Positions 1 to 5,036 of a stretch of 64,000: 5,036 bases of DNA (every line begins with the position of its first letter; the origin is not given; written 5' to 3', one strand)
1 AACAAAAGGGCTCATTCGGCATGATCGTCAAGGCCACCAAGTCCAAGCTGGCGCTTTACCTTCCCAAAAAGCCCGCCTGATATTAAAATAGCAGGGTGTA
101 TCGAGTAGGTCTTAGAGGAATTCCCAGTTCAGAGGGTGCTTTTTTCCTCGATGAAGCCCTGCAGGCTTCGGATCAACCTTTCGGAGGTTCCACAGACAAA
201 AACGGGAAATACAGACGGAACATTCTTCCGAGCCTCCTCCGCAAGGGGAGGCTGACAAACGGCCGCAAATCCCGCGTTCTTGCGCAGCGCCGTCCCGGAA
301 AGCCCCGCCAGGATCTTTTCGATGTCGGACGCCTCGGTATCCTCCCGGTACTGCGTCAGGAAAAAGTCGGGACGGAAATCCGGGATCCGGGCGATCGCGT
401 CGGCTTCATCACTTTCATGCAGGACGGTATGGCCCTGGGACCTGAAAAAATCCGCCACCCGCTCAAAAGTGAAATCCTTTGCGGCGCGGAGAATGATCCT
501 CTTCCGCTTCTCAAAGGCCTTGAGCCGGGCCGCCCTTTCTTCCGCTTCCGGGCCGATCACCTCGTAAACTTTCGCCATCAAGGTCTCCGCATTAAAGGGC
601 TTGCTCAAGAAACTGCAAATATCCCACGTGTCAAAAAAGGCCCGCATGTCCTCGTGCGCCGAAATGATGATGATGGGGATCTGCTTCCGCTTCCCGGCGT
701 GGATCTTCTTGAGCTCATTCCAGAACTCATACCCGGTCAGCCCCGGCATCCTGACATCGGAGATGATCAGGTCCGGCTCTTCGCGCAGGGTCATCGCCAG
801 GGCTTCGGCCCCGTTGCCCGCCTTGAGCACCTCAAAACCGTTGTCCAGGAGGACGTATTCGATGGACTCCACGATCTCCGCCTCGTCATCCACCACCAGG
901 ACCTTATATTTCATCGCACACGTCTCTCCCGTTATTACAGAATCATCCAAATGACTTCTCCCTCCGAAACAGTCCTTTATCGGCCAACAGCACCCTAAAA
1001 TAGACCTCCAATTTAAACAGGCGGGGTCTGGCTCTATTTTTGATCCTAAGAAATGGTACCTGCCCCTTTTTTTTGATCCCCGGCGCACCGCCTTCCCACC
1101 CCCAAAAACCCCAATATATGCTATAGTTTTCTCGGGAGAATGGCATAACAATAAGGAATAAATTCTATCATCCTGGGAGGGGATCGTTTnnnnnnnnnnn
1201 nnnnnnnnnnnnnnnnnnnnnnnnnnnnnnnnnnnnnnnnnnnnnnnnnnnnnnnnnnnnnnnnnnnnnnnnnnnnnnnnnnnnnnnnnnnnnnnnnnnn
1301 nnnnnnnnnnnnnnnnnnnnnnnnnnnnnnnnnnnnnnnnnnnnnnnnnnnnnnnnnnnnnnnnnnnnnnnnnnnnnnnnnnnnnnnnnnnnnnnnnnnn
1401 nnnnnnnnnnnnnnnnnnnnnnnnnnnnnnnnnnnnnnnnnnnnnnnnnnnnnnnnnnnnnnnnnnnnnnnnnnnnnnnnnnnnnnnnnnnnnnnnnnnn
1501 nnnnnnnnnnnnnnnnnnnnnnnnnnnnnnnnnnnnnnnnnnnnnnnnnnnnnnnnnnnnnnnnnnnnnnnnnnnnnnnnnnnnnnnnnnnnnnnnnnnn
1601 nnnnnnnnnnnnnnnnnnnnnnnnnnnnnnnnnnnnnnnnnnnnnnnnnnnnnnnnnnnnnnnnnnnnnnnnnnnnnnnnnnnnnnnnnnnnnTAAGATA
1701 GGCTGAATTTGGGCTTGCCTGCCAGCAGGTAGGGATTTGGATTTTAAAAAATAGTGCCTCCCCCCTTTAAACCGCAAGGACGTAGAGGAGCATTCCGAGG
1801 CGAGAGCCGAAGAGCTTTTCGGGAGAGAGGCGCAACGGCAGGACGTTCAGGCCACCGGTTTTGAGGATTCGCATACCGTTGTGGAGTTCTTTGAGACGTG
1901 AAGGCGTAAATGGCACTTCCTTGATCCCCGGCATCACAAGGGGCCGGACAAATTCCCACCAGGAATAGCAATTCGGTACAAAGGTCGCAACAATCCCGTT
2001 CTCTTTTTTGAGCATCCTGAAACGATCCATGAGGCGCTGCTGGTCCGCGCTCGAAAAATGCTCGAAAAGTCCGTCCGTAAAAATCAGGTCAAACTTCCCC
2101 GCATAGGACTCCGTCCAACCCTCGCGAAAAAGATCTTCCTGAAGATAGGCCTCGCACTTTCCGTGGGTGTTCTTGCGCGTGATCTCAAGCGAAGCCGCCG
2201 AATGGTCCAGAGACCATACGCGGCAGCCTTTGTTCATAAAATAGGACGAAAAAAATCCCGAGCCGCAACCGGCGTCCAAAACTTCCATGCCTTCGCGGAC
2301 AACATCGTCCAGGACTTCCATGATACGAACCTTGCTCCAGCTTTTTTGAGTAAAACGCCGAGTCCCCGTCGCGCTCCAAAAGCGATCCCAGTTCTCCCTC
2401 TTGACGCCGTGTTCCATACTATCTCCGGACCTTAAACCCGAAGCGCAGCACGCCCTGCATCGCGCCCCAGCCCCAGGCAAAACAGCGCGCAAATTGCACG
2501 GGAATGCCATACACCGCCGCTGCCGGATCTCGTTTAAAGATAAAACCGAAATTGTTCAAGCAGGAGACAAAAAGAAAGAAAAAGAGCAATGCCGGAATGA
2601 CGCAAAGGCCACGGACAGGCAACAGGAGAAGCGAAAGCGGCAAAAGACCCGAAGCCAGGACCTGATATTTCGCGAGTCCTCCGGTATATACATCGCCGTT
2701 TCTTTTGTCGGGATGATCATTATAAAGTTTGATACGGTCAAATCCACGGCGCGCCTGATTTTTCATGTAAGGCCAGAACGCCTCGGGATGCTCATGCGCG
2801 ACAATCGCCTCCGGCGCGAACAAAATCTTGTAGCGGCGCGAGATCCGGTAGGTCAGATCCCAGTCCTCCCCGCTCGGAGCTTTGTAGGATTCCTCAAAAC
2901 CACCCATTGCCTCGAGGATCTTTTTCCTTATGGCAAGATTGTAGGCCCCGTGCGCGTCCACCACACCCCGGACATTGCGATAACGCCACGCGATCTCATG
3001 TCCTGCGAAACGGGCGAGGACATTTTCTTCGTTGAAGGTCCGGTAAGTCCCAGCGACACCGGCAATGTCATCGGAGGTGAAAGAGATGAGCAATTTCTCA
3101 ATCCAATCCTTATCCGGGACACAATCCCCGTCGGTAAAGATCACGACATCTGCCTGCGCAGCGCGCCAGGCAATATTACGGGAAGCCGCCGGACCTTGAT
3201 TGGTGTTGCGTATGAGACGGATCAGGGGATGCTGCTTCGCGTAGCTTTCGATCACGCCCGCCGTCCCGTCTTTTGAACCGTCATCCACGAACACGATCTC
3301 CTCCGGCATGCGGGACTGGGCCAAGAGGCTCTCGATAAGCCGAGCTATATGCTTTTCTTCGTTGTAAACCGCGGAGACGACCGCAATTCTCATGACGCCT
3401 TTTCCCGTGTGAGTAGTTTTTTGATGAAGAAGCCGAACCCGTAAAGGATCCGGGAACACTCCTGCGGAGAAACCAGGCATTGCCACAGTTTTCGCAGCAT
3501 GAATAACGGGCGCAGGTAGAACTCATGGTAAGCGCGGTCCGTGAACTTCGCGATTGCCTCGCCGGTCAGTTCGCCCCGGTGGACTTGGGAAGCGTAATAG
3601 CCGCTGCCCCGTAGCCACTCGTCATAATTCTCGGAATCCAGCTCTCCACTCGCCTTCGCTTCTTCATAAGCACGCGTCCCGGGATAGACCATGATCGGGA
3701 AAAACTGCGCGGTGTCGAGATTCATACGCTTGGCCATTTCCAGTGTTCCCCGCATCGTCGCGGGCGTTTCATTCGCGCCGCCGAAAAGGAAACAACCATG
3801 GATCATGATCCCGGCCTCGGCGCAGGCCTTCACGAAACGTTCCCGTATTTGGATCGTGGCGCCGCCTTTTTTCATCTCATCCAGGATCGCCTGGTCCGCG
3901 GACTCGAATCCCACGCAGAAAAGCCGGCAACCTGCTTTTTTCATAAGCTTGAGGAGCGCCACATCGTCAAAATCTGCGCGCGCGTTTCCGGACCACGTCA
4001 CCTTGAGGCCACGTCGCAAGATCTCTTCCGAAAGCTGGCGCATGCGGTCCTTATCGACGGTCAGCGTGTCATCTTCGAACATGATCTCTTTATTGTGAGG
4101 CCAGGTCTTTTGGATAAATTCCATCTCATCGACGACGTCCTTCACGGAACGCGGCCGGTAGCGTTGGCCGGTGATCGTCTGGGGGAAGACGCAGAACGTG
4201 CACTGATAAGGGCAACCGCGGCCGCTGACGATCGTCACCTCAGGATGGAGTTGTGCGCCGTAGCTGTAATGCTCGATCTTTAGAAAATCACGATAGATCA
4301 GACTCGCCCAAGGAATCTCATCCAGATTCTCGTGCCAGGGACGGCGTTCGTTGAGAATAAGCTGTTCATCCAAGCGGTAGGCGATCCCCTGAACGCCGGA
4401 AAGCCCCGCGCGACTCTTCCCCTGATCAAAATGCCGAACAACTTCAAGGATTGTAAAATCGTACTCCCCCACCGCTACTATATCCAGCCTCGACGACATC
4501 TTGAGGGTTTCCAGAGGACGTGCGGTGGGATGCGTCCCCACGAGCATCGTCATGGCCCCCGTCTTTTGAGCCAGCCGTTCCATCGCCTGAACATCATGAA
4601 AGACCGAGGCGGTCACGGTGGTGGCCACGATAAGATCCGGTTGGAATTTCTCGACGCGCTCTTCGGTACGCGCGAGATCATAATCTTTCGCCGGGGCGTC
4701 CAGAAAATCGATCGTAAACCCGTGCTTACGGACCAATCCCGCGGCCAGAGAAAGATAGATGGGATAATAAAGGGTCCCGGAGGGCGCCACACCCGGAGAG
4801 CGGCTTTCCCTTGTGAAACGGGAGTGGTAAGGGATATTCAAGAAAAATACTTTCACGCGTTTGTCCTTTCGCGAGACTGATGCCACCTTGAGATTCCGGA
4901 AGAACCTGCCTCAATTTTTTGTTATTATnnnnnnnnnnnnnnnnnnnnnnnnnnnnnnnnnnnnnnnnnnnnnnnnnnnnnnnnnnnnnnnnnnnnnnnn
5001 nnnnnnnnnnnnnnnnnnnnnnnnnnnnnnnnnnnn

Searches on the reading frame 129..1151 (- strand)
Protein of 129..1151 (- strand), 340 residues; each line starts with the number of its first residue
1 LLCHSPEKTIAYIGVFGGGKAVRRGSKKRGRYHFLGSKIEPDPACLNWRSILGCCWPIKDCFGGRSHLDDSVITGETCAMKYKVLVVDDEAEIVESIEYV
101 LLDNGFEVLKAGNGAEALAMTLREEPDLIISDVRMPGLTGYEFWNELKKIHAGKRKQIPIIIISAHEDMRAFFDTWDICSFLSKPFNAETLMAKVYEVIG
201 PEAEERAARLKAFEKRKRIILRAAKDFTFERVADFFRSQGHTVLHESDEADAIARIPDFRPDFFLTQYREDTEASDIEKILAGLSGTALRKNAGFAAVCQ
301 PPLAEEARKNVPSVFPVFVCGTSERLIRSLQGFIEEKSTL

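Call 42: search_protein_families(library=pfam, proteins=[window:129-1151:-], max_evalue=0.001)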
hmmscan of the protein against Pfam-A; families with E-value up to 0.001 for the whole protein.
window:129-1151:- (340 aa): 1 family
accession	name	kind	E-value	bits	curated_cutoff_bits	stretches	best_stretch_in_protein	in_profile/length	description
PF00072.30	Response_reg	-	1.6e-23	83.4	30.2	1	84-195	1-110/111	Response regulator receiver domain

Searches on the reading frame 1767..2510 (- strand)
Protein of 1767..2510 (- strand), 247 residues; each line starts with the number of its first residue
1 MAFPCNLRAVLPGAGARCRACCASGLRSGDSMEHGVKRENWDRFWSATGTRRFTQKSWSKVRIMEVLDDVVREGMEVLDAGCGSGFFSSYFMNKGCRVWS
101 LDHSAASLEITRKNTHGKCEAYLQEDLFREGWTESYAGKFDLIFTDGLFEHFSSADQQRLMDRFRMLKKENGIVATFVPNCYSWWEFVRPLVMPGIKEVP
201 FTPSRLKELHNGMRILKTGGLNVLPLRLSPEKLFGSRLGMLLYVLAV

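Call 42: search_protein_families(library=pfam, proteins=[window:1767-2510:-], max_evalue=0.001)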
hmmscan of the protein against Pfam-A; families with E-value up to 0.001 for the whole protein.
window:1767-2510:- (247 aa): 9 families
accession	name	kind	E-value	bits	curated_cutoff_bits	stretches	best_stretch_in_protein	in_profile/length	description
PF13649.12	Methyltransf_25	-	7.4e-12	46.2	27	1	77-172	1-97/97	Methyltransferase domain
PF08241.18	Methyltransf_11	-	1.1e-10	42.4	21.2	1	78-175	1-94/95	Methyltransferase domain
PF13489.12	Methyltransf_23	-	3.2e-10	40.4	27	1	72-176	21-116/164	Methyltransferase domain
PF08242.18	Methyltransf_12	-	3.5e-10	40.9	30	1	78-173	1-97/98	Methyltransferase domain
PF13847.12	Methyltransf_31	-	1.6e-09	38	27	1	73-175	3-108/145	Methyltransferase domain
PF02353.26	CMAS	-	1.5e-06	28.2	27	1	71-175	60-163/273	Mycolic acid cyclopropane synthetase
PF01728.25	FtsJ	-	0.00014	22.2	24.1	1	57-149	5-101/181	FtsJ-like methyltransferase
PF06325.19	PrmA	-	0.0005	20.1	22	1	64-144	152-231/296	Ribosomal protein L11 methyltransferase (PrmA)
PF05175.20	MTS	-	0.00075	19.6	23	0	73-145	31-104/170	Methyltransferase small domain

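Call 71: search_protein_families(library=ncbifam, proteins=[window:1767-2510:-], max_evalue=0.00001)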
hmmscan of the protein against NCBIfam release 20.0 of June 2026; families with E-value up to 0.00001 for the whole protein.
window:1767-2510:- (247 aa): 7 families
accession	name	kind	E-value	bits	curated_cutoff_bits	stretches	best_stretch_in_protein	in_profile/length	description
TIGR02021.1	BchM-ChlM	equivalog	3.1e-13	49.7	158.9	1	62-182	43-160/218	magnesium protoporphyrin IX methyltransferase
NF043040.1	corrin_prot_MT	hypoth_equivalog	1.1e-10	41.3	180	1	64-174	32-145/216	corrinoid protein-associated methyltransferase CpaM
NF007610.0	PRK10258.1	equivalog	1.5e-07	31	342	1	72-146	41-110/251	malonyl-ACP O-methyltransferase BioC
TIGR01983.1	UbiG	equivalog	2e-07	30.5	102.95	1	72-176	48-153/228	bifunctional 2-polyprenyl-6-hydroxyphenol methylase/3-demethylubiquinol 3-O-methyltransferase UbiG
NF045667.1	MTase_DVU1556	equivalog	2.8e-07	30.2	155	1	72-168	21-112/213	DVU_1556 family methyltransferase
NF008686.0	PRK11705.1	equivalog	4.9e-07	29.1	400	1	71-174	165-263/383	cyclopropane fatty acyl phospholipid synthase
NF001786.0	PRK00517.2-4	equivalog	4.1e-06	26.1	327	1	63-143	133-210/277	50S ribosomal protein L11 methyltransferase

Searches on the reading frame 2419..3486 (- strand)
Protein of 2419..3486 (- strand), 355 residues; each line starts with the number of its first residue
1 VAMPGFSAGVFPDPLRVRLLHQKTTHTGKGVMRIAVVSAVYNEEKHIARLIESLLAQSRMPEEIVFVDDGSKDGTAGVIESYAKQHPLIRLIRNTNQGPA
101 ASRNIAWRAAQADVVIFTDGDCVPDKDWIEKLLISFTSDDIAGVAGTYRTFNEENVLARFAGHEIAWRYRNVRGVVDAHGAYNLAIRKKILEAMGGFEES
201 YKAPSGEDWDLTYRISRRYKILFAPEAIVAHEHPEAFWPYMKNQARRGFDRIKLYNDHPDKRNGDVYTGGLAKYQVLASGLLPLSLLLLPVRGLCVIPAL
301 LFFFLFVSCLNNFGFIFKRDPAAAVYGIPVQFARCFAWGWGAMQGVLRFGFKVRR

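Call 42: search_protein_families(library=pfam, proteins=[window:2419-3486:-], max_evalue=0.001)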
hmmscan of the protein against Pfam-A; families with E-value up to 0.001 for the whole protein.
window:2419-3486:- (355 aa): 5 families
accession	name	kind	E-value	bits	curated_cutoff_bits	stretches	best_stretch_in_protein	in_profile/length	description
PF00535.33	Glycos_transf_2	-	1.6e-34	119.7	23.3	1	36-164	2-131/168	Glycosyl transferase family 2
PF13641.12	Glyco_tranf_2_3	-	3.3e-25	89.9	27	1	34-247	3-227/230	Glycosyltransferase like family 2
PF10111.15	Glyco_tranf_2_2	-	2.7e-19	70.2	27.3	1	36-240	2-225/276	Glycosyltransferase like family 2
PF13632.12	Glyco_trans_2_3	-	2.4e-09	37.7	27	1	115-306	2-191/198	Glycosyl transferase family group 2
PF13506.12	Glyco_transf_21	-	5.1e-08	33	21.7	1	105-246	24-171/174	Glycosyl transferase family 21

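Call 71: search_protein_families(library=ncbifam, proteins=[window:2419-3486:-], max_evalue=0.00001)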
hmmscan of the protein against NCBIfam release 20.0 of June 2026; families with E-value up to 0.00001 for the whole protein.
window:2419-3486:- (355 aa): 19 families
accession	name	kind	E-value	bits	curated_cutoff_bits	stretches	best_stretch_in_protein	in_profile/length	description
TIGR03965.1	mycofact_glyco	equivalog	3e-40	138.5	280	1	17-263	60-312/467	mycofactocin biosynthesis glycosyltransferase MftF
NF041875.1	EPS_EpsD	equivalog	2.9e-32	112.3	370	1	35-280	2-255/325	exopolysaccharide biosynthesis glycosyltransferase EpsD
TIGR03937.1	PgaC_IcaA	equivalog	3.5e-24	85.5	422.3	1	21-238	34-257/407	poly-beta-1,6-N-acetyl-D-glucosamine synthase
TIGR04283.1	glyco_like_mftF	equivalog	1.5e-20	73.8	182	1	34-230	1-184/221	TIGR04283 family arsenosugar biosynthesis glycosyltransferase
NF041394.1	GtaseAglG_Halo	equivalog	2.7e-19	69.6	440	1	32-232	1-216/304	glucosyl-dolichyl phosphate glucuronosyltransferase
NF007482.0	PRK10073.1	equivalog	5.4e-19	68.4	423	1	33-148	7-124/334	glycosyltransferase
NF038302.1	EPS_HpsE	equivalog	1.6e-16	60.2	300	1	33-134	2-109/307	hormogonium polysaccharide biosynthesis glycosyltransferase HpsE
NF047683.1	TeichurnBiosyTuaG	equivalog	4.1e-15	56.1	400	1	33-154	7-129/252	teichuronic acid biosynthesis protein TuaG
NF053739.1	GlytfEpsEBac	equivalog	1.5e-12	47.1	450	1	33-215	2-185/265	glycosyltransferase EpsE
TIGR04242.1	nodulat_NodC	equivalog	2.9e-11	42.9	550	1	28-246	44-279/395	chitooligosaccharide synthase NodC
NF007986.1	PRK10714.1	equivalog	3.1e-11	42.9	529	1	31-195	5-173/316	undecaprenyl-phosphate 4-deoxy-4-formamido-L-arabinose transferase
NF050819.1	PolSacchBiosHfsG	equivalog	3.3e-10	39.6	500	1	49-224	27-210/302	polysaccharide biosynthesis protein HfsG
NF047588.1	GlcsyltransPgfSStrep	equivalog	1.9e-09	37.2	500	1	32-138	1-112/308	glycosyltransferase PgfS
NF050050.1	ProtGlycPglI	equivalog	2.6e-09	36.9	500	1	33-131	3-103/306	GalNAc(5)-diNAcBac-PP-undecaprenol beta-1,3-glucosyltransferase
NF038299.1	EPS_HpsN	equivalog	8.1e-09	34.9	425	1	33-231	2-220/317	hormogonium polysaccharide biosynthesis glycosyltransferase HpsN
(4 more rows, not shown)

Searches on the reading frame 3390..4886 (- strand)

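Call 42: search_protein_families(library=pfam, proteins=[window:3390-4886:-], max_evalue=0.001)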
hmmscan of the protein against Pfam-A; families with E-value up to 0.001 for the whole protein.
window:3390-4886:- (498 aa): 2 families
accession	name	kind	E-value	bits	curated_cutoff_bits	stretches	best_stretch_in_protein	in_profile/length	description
PF04055.27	Radical_SAM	-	2.5e-18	67.2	29.5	1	219-384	1-165/166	Radical SAM superfamily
PF02310.24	B12-binding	-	3.9e-12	46.5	32.1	1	33-143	5-114/121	B12 binding domain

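Call 71: search_protein_families(library=ncbifam, proteins=[window:3390-4886:-], max_evalue=0.00001)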
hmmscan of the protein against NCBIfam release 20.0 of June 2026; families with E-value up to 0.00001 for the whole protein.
window:3390-4886:- (498 aa): 19 families
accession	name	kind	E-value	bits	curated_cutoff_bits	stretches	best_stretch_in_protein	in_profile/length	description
TIGR03471.1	HpnJ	equivalog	7.6e-99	331.7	577.6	1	14-486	4-462/472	hopanoid biosynthesis associated radical SAM protein HpnJ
TIGR02026.1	BchE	equivalog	1.3e-45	156.2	481.35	1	40-470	20-440/497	magnesium-protoporphyrin IX monomethyl ester anaerobic oxidative cyclase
TIGR04072.2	rSAM_ladder_B12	equivalog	1.9e-35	122.3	360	1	40-452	16-412/443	lipid biosynthesis B12-binding/radical SAM protein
TIGR04479.1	bcpD_PhpK_rSAM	subfamily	1e-32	113.2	600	1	144-392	182-413/504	PhpK family radical SAM P-methyltransferase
NF050148.1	rSAM_ApyD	equivalog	3e-29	101.9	750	1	72-413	64-396/645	RiPP biosynthesis radical SAM protein ApyD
TIGR04385.1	B12_rSAM_cofa1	equivalog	1.5e-28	100.2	450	1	41-419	19-403/438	B12 lower ligand biosynthesis radical SAM protein BzaD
TIGR04295.1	B12_rSAM_oligo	hypoth_equivalog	1.4e-23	83.3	400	1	40-431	23-400/422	TIGR04295 family B12-binding domain-containing radical SAM protein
NF033712.0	B12_rSAM_KedN5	subfamily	3.5e-22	78.4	700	1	110-411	91-392/624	KedN5 family methylcobalamin-dependent radical SAM C-methyltransferase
TIGR04014.1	B12_SAM_MJ_0865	equivalog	5.1e-21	75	360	1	82-393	38-341/434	methyl-coenzyme M reductase glutamine C-methyltransferase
TIGR04013.1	B12_SAM_MJ_1487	hypoth_equivalog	1.6e-20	73.3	251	1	72-406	32-353/382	TIGR04013 family B12-binding domain/radical SAM domain-containing protein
NF038361.1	rSAM_Sden_1168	equivalog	2.2e-20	72.7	575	1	133-417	198-480/560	Sden_1168 family B12-binding radical SAM P-methyltransferase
TIGR03975.1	rSAM_ocin_1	subfamily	2.5e-19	69.2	281.85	1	125-378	173-420/606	RiPP maturation radical SAM C-methyltransferase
TIGR04367.1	HpnR_B12_rSAM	equivalog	3.4e-18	65.4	650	1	42-341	22-307/490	hopanoid C-3 methylase HpnR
NF033070.1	rSAM_AprD4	equivalog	7.1e-18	64.7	500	1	188-419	167-399/456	AprD4 family radical SAM diol-dehydratase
NF045585.1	rSAM_slr0320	equivalog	1.5e-13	50.1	775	1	133-386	161-407/511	photosystem II high light acclimation radical SAM protein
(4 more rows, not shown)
